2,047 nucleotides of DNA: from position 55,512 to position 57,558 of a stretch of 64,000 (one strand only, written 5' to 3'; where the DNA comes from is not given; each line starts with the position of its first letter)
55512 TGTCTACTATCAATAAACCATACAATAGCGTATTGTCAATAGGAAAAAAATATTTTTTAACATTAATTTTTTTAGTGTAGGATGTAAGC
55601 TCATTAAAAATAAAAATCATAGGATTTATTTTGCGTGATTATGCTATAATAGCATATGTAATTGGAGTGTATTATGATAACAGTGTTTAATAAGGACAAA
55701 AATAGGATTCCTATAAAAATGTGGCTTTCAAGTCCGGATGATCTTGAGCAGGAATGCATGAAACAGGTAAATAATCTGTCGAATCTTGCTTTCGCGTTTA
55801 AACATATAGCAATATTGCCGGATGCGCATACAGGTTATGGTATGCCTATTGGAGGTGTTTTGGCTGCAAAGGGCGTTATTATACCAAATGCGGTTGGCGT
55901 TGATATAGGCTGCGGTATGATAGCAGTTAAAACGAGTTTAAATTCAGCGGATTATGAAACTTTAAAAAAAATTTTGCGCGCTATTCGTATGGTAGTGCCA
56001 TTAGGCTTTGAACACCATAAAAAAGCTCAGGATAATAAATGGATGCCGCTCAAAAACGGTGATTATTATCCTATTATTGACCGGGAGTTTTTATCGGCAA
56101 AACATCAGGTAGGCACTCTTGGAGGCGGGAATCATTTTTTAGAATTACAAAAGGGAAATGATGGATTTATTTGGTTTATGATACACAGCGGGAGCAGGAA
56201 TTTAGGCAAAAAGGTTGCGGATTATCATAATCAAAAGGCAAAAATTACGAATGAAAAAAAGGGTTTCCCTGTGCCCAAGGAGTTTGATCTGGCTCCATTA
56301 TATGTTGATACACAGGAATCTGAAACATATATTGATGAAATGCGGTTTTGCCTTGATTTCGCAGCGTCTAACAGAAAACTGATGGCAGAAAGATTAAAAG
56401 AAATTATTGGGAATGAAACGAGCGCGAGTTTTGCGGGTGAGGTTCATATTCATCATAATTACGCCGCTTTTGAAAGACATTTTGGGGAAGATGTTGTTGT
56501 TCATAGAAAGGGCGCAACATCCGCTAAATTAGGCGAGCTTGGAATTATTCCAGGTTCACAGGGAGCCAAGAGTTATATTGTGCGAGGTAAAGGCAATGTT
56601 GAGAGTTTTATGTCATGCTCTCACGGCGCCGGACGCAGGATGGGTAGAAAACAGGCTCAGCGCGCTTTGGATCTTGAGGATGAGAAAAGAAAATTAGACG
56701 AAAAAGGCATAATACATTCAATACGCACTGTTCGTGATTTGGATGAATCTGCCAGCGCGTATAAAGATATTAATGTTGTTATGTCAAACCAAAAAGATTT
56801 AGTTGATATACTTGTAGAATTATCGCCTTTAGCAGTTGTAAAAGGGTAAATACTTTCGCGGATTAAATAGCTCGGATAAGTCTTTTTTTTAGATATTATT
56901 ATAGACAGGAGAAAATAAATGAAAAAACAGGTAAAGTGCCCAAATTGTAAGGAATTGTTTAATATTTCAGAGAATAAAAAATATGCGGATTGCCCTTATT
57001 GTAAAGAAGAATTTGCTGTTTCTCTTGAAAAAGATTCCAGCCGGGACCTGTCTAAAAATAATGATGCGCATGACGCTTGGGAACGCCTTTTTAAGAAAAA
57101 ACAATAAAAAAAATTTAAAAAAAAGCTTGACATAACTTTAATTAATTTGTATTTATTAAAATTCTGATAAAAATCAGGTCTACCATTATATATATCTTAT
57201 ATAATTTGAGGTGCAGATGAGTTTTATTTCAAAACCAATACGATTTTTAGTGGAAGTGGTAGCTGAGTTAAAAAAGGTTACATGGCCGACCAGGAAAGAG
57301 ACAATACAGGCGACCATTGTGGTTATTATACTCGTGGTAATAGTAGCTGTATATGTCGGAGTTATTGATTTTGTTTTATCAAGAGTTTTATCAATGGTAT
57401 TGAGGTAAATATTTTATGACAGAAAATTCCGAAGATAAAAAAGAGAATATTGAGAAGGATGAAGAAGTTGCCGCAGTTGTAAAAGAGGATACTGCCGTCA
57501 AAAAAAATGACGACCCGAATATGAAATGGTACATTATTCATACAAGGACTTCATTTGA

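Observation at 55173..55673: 500-bp intergenic region upstream of rtcB with a 128-nt element bounded by 29-nt inverted repeats plus two more hairpins: candidate structured RNA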

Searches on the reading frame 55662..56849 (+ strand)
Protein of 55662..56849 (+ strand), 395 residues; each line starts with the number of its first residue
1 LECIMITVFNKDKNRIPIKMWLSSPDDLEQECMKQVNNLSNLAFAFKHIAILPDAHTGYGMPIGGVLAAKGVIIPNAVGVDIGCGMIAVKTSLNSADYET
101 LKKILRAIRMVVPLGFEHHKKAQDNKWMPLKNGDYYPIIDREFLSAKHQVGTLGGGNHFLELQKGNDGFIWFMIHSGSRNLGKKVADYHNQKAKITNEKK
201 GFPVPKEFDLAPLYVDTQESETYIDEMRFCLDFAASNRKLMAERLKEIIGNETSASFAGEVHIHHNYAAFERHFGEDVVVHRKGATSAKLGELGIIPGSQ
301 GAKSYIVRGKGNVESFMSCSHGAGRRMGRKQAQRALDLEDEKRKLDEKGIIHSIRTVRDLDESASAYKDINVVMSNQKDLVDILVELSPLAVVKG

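Call 10: search_protein_families(library=pfam, proteins=[window:55674-56849:+])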
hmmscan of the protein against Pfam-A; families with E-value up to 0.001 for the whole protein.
window:55674-56849:+ (391 aa): 1 family
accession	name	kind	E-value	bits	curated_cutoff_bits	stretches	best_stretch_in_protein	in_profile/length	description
PF01139.22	RtcB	-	5.3e-105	352.5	27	1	31-391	1-426/426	tRNA-splicing ligase RtcB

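Call 12: find_encoding_contigs(protein=window:55674-56849:+, flank=10000, max_places=10)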
Protein window:55674-56849:+ (391 aa): no gene with exactly this product is on record in the collection.

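Call 13: find_encoding_contigs(protein=window:55662-56849:+, flank=10000, max_places=10)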
Protein window:55662-56849:+ (395 aa): no gene with exactly this product is on record in the collection.

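Call 14: find_homologous_proteins(query=window:55674-56849:+, max_evalue=1e-30)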
Query window:55674-56849:+ (391 aa): 8000 proteins with E <= 1e-30 among 8000 candidates; the best 120 are listed.
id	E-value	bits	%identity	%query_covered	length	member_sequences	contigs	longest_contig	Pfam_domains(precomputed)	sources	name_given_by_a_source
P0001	1.3e-262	889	100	100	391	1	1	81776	PF01139.23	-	-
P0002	1.5e-157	543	65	97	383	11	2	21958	PF01139.23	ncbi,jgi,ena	-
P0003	2.0e-153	529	63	98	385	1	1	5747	PF01139.23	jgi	jgi:tRNA-splicing ligase RtcB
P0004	2.8e-153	529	60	97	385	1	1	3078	PF01139.23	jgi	jgi:tRNA-splicing ligase RtcB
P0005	1.6e-152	526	63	97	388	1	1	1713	PF01139.23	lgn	-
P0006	1.7e-152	526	63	97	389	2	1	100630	PF01139.23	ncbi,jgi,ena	-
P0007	2.1e-152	526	62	98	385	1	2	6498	PF01139.23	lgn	-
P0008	2.4e-152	526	62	97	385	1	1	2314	PF01139.23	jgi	-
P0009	2.9e-152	525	61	97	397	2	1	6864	PF01139.23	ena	-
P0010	3.1e-152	525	61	97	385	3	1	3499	PF01139.23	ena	-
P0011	7.6e-152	524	61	97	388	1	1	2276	PF01139.23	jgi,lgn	jgi:tRNA-splicing ligase RtcB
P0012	1.4e-151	523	62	97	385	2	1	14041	PF01139.23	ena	-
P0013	1.8e-151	523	60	99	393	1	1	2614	PF01139.23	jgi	jgi:tRNA-splicing ligase RtcB (3'-phosphate/5'-hydroxy nucleic acid ligase)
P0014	1.8e-151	523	62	97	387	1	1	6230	PF01139.23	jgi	-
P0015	2.3e-151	522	60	100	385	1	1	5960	PF01139.23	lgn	-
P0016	2.6e-151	522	61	97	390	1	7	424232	PF01139.23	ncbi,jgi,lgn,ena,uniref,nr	ncbi:RtcB family protein [Draconibacterium sediminis]|uniref:RtcB family protein n=1 Tax=Draconibact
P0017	3.0e-151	522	62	98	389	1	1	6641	PF01139.23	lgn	-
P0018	3.1e-151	522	60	98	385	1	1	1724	PF01139.23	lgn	-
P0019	3.6e-151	522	61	97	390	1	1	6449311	PF01139.23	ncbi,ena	-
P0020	3.8e-151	522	62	97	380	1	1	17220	PF01139.23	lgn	-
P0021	4.0e-151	522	61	98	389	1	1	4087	PF01139.23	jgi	jgi:tRNA-splicing ligase RtcB (3'-phosphate/5'-hydroxy nucleic acid ligase)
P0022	5.1e-151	521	62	98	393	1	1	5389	PF01139.23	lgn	-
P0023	5.1e-151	521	62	100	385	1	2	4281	PF01139.23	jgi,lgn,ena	-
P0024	5.1e-151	521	61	97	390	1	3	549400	PF01139.23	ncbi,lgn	-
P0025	5.5e-151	521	62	98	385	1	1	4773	PF01139.23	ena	-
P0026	1.1e-150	520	61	98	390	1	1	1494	PF01139.23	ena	-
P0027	1.2e-150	520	61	98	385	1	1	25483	PF01139.23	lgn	-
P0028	1.2e-150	520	62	98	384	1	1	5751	PF01139.23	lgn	-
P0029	1.2e-150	520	61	100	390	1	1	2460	PF01139.23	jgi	-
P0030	1.3e-150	520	61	97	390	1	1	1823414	PF01139.23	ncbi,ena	-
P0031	1.6e-150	520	63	97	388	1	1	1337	PF01139.23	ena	-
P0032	1.8e-150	520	62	97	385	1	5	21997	PF01139.23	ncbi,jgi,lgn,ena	jgi:tRNA-splicing ligase RtcB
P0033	1.8e-150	519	60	97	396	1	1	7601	PF01139.23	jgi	-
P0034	1.8e-150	519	62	97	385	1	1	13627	PF01139.23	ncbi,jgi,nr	ncbi:MAG: RNA-splicing ligase RtcB [Omnitrophica bacterium RIFOXYB12_FULL_50_7]|nr:MAG: RNA-splicing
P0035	2.0e-150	519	61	97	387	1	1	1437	PF01139.23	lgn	-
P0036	2.9e-150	519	62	97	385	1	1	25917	PF01139.23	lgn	-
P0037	3.2e-150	519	61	97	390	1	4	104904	PF01139.23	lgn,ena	-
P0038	3.3e-150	519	62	97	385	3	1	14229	PF01139.23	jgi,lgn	-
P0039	3.3e-150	519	60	97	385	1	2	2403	PF01139.23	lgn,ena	-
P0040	3.5e-150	519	62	97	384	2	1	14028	PF01139.23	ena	-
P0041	3.9e-150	518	62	97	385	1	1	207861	PF01139.23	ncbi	-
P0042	3.9e-150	518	62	97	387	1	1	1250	PF01139.23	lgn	-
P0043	4.6e-150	518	62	97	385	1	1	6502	PF01139.23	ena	-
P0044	5.4e-150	518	61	97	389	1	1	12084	PF01139.23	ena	-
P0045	6.4e-150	518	61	98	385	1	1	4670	PF01139.23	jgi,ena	-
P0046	7.0e-150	518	61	100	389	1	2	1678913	PF01139.23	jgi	jgi:tRNA-splicing ligase RtcB (3'-phosphate/5'-hydroxy nucleic acid ligase)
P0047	7.6e-150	517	62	97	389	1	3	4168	PF01139.23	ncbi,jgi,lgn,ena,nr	ncbi:MAG TPA: RtcB family protein [Ignavibacteriaceae bacterium]|nr:RtcB family protein [Ignavibacte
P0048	8.4e-150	517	61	97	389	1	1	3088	PF01139.23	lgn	-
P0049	8.8e-150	517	61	98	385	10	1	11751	PF01139.23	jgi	jgi:tRNA-splicing ligase RtcB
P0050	9.8e-150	517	61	98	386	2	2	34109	PF01139.23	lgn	-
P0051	1.1e-149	517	61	98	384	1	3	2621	PF01139.23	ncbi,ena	-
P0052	1.2e-149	517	60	97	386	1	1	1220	PF01139.23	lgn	-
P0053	1.3e-149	517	63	97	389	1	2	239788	PF01139.23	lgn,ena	-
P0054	1.4e-149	517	60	100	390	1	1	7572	PF01139.23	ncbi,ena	ncbi:MAG: RtcB family protein [Mariniphaga sp.]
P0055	1.4e-149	517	62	97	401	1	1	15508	PF01139.23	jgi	jgi:tRNA-splicing ligase RtcB (3'-phosphate/5'-hydroxy nucleic acid ligase)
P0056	1.5e-149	516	59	98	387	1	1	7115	PF01139.23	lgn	-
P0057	1.5e-149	516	60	98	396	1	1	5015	PF01139.23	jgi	-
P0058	1.5e-149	516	60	98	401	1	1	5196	PF01139.23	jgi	-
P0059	1.8e-149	516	62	98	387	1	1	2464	PF01139.23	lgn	-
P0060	1.9e-149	516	61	98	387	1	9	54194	PF01139.23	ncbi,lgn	-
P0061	2.2e-149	516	61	97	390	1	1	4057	PF01139.23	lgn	-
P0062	2.3e-149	516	61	97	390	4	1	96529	PF01139.23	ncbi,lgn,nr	ncbi:MAG: RtcB family protein [Prolixibacteraceae bacterium]|nr:RtcB family protein [Prolixibacterac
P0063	2.3e-149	516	62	97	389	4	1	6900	PF01139.23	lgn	-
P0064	2.7e-149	516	61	97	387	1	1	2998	PF01139.23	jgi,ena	jgi:tRNA-splicing ligase RtcB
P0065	2.9e-149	516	60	98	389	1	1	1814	PF01139.23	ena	-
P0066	3.1e-149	515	59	97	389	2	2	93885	PF01139.23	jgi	jgi:tRNA-splicing ligase RtcB (3'-phosphate/5'-hydroxy nucleic acid ligase)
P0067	3.1e-149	515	61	97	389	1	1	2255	PF01139.23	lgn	-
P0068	3.6e-149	515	61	97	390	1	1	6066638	PF01139.23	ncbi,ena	-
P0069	3.9e-149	515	62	97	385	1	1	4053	PF01139.23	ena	-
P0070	4.0e-149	515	62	97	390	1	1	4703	PF01139.23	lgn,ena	-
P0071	4.2e-149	515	60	97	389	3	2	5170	PF01139.23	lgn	-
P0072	4.2e-149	515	62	97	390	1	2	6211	PF01139.23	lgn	-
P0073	4.5e-149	515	62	97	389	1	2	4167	PF01139.23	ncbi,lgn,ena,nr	ncbi:MAG: RtcB family protein [Bacteroidales bacterium]|nr:RtcB family protein [Bacteroidales bacter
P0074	5.9e-149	515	61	97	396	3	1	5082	PF01139.23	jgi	jgi:tRNA-splicing ligase RtcB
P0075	6.6e-149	514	60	98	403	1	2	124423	PF01139.23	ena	-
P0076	6.6e-149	514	61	97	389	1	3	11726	PF01139.23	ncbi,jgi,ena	-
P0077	6.8e-149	514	60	97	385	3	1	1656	PF01139.23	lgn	-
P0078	7.4e-149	514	62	98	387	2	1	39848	PF01139.23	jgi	jgi:tRNA-splicing ligase RtcB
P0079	7.6e-149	514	62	97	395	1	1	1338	PF01139.23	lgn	-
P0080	7.8e-149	514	61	97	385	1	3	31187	PF01139.23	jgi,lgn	jgi:tRNA-splicing ligase RtcB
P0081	8.8e-149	514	61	100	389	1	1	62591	PF01139.23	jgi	jgi:tRNA-splicing ligase RtcB (3'-phosphate/5'-hydroxy nucleic acid ligase)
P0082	9.5e-149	514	62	97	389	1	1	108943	PF01139.23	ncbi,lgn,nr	ncbi:MAG: RtcB family protein [Bacteroidales bacterium]|nr:RtcB family protein [Bacteroidales bacter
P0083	1.0e-148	514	60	97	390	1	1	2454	PF01139.23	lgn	-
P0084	1.1e-148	514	62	97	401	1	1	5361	PF01139.23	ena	-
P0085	1.1e-148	514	61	100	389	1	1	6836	PF01139.23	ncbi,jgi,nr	ncbi:MAG: RtcB family protein [Bacteroidales bacterium]|nr:RtcB family protein [Bacteroidales bacter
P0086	1.1e-148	514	61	97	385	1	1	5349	PF01139.23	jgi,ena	-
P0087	1.1e-148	514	59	100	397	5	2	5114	PF01139.23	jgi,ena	-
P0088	1.1e-148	514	61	98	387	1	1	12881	PF01139.23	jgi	-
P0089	1.1e-148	514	61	97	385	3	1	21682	PF01139.23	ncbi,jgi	jgi:tRNA-splicing ligase RtcB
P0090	1.2e-148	514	61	97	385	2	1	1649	PF01139.23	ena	-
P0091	1.3e-148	513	61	97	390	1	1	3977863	PF01139.23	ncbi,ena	-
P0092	1.4e-148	513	62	97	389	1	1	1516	PF01139.23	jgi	-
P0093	1.4e-148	513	61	97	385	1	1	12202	PF01139.23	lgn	-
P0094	1.4e-148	513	59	99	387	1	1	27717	PF01139.23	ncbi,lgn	-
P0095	1.4e-148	513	60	98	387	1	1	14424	PF01139.23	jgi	jgi:tRNA-splicing ligase RtcB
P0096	1.5e-148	513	61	97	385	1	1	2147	PF01139.23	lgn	-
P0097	1.8e-148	513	62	97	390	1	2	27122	PF01139.23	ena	-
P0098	1.8e-148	513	61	97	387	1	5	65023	PF01139.23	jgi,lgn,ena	-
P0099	1.9e-148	513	61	97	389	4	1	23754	PF01139.23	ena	-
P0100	2.0e-148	513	60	100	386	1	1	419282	PF01139.23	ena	-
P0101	2.1e-148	513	61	97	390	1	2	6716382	PF01139.23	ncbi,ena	-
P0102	2.1e-148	513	61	97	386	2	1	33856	PF01139.23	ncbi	-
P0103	2.1e-148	513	62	97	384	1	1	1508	PF01139.23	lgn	-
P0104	2.1e-148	513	61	97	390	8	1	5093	PF01139.23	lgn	-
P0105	2.2e-148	513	60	97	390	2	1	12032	PF01139.23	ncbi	-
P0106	2.2e-148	513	60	97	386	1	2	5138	PF01139.23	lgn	-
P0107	2.4e-148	513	61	97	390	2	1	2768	PF01139.23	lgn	-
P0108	2.9e-148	512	62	97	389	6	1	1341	PF01139.23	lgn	-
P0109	3.1e-148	512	60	97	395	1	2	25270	PF01139.23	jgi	jgi:tRNA-splicing ligase RtcB (3'-phosphate/5'-hydroxy nucleic acid ligase)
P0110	3.2e-148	512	60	97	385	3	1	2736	PF01139.23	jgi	-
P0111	3.3e-148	512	60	98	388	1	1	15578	PF01139.23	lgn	-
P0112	3.4e-148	512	60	97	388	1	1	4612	PF01139.23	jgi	jgi:tRNA-splicing ligase RtcB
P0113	3.4e-148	512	62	98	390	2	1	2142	PF01139.23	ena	-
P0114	3.4e-148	512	60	97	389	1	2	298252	PF01139.23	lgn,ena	-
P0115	3.5e-148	512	61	97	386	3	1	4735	PF01139.23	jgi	jgi:tRNA-splicing ligase RtcB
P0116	3.5e-148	512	59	100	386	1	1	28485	PF01139.23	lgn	-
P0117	3.5e-148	512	60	97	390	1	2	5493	PF01139.23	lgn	-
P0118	3.6e-148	512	60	100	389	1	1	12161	PF01139.23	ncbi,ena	-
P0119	4.0e-148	512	60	97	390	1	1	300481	PF01139.23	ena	-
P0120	4.0e-148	512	62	97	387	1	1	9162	PF01139.23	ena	-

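Call 18: find_encoding_contigs(protein=P0002, flank=6000, max_places=4)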
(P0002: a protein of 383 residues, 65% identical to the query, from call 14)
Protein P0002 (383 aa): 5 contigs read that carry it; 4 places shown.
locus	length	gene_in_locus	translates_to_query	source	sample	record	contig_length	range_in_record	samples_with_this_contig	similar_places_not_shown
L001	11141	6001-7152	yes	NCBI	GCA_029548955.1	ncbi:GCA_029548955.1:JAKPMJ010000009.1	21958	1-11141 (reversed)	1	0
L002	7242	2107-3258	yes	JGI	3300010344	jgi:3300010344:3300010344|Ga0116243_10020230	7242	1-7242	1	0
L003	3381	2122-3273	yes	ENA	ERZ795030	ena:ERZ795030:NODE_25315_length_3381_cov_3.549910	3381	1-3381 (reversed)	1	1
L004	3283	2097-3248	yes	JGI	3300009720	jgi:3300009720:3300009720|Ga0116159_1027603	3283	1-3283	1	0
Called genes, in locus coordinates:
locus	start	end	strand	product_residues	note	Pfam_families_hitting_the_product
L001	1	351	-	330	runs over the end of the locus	PF00005:ABC_tran, PF13304:AAA_21 (weak)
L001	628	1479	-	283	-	PF09520:HinfI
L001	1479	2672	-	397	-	PF01555:N6_N4_Mtase, PF01170:UPF0020 (faint)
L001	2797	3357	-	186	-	-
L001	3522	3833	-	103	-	-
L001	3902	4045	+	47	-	-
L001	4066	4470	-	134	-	PF10947:DUF2628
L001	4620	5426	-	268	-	PF11885:DUF3405 (faint)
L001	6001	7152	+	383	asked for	PF01139:RtcB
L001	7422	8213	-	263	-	PF15515:MvaI_BcnI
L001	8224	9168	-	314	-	PF01555:N6_N4_Mtase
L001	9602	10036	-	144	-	PF13453:Zn_ribbon_TFIIB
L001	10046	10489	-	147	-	PF13453:Zn_ribbon_TFIIB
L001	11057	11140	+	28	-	?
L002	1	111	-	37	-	?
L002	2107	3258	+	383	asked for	PF01139:RtcB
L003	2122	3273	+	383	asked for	PF01139:RtcB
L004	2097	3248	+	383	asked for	PF01139:RtcB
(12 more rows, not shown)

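Call 19: find_encoding_contigs(protein=P0006, flank=6000, max_places=4)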
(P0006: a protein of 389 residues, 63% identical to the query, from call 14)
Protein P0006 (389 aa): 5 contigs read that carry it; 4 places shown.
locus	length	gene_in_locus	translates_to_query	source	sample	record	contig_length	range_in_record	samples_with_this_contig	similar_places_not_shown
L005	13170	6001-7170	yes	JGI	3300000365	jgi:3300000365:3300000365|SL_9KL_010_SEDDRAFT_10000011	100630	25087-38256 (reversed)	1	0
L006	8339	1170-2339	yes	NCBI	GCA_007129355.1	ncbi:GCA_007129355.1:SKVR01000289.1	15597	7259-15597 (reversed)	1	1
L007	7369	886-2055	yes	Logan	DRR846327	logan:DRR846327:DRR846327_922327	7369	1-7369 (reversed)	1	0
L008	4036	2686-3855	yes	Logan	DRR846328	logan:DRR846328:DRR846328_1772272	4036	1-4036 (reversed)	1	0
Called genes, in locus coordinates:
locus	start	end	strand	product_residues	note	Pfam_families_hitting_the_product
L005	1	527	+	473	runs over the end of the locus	PF03583:LIP (weak), PF18962:Por_Secre_tail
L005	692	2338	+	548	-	PF00005:ABC_tran, PF02463:SMC_N (faint), PF13476:AAA_23 (faint), PF00931:NB-ARC (faint), PF01926:MMR_HSR1 (faint), PF13166:AAA_13 (faint), PF12848:ABC_tran_Xtn, PF00005:ABC_tran, +2 more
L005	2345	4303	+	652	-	PF26965:MimR_N, PF00989:PAS (weak), PF00158:Sigma54_activat, PF01078:Mg_chelatase (faint), PF14532:Sigma54_activ_2, PF07728:AAA_5, PF25601:AAA_lid_14, PF02954:HTH_8, +1 more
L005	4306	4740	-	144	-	-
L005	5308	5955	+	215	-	PF02629:CoA_binding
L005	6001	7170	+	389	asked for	PF01139:RtcB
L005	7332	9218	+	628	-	PF13448:DUF4114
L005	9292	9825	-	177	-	PF20221:DUF6580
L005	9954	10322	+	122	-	PF10861:DUF2784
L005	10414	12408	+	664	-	PF02922:CBM_48, PF00128:Alpha-amylase (weak), PF02806:Alpha-amylase_C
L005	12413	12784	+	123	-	PF08327:AHSA1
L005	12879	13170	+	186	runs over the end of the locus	-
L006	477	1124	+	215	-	PF02629:CoA_binding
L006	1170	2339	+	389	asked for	PF01139:RtcB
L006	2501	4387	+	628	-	PF13448:DUF4114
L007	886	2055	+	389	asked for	PF01139:RtcB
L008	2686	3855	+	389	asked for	PF01139:RtcB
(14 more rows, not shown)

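Call 51: find_related_loci(query=window:55674-56849:+, collection=metagenome_contigs, flank=3000)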
Query window:55674-56849:+ (391 aa) in metagenome_contigs; peptide patterns used: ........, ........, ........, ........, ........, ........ (x = any residue, [..] = any of these).
133 stretches matched a pattern; 96 encode a relative of the query (tblastn E <= 1e-3); the best 80 are kept; 80 distinct loci.
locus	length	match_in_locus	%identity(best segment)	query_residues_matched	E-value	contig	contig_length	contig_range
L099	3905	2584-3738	58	1-391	4e-154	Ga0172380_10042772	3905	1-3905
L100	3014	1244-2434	58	3-391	2e-156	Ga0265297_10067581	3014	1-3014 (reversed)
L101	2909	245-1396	57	1-391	2e-155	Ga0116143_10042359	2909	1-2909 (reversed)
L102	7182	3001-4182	58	8-391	6e-146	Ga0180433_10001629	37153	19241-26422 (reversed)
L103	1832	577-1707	58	13-391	2e-157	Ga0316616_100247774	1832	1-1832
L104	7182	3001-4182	55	1-391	5e-141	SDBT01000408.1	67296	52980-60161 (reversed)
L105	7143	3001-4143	57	11-391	6e-141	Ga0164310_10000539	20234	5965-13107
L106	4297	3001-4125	56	12-391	4e-137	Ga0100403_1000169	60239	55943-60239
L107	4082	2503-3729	52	8-391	2e-135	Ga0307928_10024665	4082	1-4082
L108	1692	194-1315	54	11-391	1e-142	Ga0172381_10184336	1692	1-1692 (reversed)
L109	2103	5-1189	54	25-391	3e-140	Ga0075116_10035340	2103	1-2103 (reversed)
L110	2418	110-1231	55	13-391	1e-138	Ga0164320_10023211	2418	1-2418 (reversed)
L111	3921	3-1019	57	54-391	7e-133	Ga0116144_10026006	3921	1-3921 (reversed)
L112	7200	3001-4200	53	11-391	6e-128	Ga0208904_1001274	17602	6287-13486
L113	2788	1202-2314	52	17-389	2e-128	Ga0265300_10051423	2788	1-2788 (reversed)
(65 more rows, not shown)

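Call 72: find_encoding_contigs(protein=P0003, flank=4000, max_places=2)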
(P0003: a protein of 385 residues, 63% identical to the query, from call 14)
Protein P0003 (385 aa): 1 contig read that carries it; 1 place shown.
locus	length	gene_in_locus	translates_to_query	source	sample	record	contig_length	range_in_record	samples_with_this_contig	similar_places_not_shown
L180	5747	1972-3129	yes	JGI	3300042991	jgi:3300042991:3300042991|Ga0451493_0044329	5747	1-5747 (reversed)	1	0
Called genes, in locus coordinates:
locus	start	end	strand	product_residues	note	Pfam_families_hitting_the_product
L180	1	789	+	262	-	PF01795:Methyltransf_5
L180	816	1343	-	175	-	PF10543:ORF6N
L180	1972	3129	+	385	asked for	PF01139:RtcB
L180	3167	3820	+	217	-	-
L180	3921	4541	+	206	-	PF23477:zf_Tbcl_2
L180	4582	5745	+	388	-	?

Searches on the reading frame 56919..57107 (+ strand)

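Call 69: search_protein_families(library=pfam, proteins=[window:56919-57107:+], max_evalue=0.001)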
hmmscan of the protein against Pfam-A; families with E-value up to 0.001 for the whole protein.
window:56919-57107:+ (62 aa): 5 families
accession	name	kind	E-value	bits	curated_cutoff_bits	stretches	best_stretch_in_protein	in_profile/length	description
PF13913.12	zf-C2HC_2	-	3.9e-05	23.7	27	0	5-16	3-14/25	zinc-finger of a C2HC-type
PF23454.1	Zn_ribbon_Brz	-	0.0001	23.2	27.9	0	24-40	7-23/58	Transcriptional regulator Brz zinc beta ribbon domain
PF14255.11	Cys_rich_CPXG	-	0.0004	20.7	25.2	0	24-37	2-15/52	Cysteine-rich CPXCG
PF13717.11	Zn_ribbon_4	-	0.00043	20.6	30.3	0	5-20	3-18/36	zinc-ribbon domain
PF22191.2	IBR_1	-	0.00099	19.4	27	0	4-32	3-31/47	IBR domain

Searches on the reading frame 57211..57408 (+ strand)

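Call 69: search_protein_families(library=pfam, proteins=[window:57211-57408:+], max_evalue=0.001)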
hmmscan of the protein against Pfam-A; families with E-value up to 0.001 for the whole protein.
window:57211-57408:+ (65 aa): 1 family
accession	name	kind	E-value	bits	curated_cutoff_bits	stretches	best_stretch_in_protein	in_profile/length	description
PF00584.25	SecE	-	1.1e-20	73.8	22.7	1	11-64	2-55/55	SecE/Sec61-gamma subunits of protein translocation complex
